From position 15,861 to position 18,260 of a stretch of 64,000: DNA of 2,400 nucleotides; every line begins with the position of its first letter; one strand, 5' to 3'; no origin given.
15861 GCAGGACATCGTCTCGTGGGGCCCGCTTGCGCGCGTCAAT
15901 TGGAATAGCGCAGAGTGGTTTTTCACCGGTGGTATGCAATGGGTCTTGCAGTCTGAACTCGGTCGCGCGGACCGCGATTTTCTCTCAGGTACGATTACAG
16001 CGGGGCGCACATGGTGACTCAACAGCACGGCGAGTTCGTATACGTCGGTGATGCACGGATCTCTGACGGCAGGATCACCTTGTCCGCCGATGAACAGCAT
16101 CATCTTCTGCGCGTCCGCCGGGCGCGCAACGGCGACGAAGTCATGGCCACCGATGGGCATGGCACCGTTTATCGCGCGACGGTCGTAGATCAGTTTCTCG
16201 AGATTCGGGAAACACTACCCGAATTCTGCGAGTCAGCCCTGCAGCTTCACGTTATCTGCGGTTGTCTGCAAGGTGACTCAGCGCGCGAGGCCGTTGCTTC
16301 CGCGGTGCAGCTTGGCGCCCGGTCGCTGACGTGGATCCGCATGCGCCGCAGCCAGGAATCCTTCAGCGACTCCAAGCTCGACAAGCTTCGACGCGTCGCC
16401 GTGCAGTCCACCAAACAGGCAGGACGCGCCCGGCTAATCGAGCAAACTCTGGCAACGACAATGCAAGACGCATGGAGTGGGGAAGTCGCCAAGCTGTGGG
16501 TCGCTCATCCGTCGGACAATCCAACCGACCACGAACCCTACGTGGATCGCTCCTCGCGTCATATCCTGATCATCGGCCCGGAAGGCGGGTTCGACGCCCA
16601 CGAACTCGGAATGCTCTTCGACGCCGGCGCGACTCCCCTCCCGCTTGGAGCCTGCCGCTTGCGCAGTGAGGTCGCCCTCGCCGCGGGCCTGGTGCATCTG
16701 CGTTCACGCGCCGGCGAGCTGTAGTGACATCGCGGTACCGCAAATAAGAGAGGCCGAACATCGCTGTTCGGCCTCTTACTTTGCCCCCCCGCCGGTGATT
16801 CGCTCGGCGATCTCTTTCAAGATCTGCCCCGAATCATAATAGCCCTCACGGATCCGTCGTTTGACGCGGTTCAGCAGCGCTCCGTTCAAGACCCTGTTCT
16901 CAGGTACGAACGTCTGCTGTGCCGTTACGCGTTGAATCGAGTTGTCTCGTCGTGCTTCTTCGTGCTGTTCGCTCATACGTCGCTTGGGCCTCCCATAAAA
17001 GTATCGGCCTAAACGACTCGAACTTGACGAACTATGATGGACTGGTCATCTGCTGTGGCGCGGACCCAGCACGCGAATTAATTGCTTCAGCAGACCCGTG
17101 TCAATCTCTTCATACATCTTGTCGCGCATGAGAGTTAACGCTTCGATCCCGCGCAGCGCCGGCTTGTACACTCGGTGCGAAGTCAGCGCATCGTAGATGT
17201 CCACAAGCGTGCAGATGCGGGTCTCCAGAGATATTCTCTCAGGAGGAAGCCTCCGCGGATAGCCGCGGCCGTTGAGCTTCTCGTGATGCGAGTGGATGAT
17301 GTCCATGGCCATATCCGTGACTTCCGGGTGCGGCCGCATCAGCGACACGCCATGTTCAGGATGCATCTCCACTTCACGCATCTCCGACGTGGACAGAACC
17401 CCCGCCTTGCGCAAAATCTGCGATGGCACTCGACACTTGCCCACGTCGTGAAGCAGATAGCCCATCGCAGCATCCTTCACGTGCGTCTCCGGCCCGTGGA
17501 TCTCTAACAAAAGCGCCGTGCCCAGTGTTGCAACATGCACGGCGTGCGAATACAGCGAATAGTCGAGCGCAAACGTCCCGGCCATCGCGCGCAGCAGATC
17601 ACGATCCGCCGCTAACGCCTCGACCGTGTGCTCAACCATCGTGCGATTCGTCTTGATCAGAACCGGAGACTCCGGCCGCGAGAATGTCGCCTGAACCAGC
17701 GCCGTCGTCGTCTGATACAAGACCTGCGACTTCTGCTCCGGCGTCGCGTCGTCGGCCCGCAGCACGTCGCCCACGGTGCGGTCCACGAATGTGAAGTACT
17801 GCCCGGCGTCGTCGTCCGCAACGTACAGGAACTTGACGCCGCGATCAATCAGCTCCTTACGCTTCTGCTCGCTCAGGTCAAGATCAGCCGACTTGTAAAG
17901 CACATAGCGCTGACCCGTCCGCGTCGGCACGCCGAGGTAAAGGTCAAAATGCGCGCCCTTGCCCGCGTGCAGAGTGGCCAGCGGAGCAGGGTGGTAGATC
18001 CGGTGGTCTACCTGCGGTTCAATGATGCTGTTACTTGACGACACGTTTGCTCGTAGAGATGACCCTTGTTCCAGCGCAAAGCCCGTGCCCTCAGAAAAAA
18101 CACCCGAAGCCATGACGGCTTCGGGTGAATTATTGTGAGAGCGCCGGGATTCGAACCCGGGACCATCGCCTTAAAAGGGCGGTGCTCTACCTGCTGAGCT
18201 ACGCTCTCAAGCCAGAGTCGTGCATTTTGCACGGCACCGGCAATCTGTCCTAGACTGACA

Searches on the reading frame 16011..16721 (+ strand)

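Call 70: search_protein_families(library=pfam, proteins=[window:16011-16721:+], max_evalue=0.001)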
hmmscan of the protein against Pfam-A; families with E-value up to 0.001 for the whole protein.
window:16011-16721:+ (237 aa): 2 families
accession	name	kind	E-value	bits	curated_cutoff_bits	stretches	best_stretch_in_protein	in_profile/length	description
PF04452.19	Methyltrans_RNA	-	9.1e-24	84.3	23.9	1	74-225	2-159/165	RNA methyltransferase domain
PF20260.4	PUA_4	-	1.5e-10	41.4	23.9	1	24-60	1-37/48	RNA methyltransferase PUA domain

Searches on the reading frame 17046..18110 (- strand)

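Call 15: search_protein_families(library=ncbifam, proteins=[window:17046-18110:-], max_evalue=0.01)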
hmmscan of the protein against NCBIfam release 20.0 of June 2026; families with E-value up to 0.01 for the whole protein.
window:17046-18110:- (354 aa): 2 families
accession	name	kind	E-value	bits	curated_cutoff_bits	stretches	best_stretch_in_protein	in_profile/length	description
NF053512.1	nitric_RR_NosR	exception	2.7e-21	76.1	400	1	186-348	192-354/422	response regulator c-di-GMP phosphodiesterase, NosR family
TIGR00277.1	HDIG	domain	8.4e-05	22.4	27.6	1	185-278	4-84/84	HDIG domain-containing metalloprotein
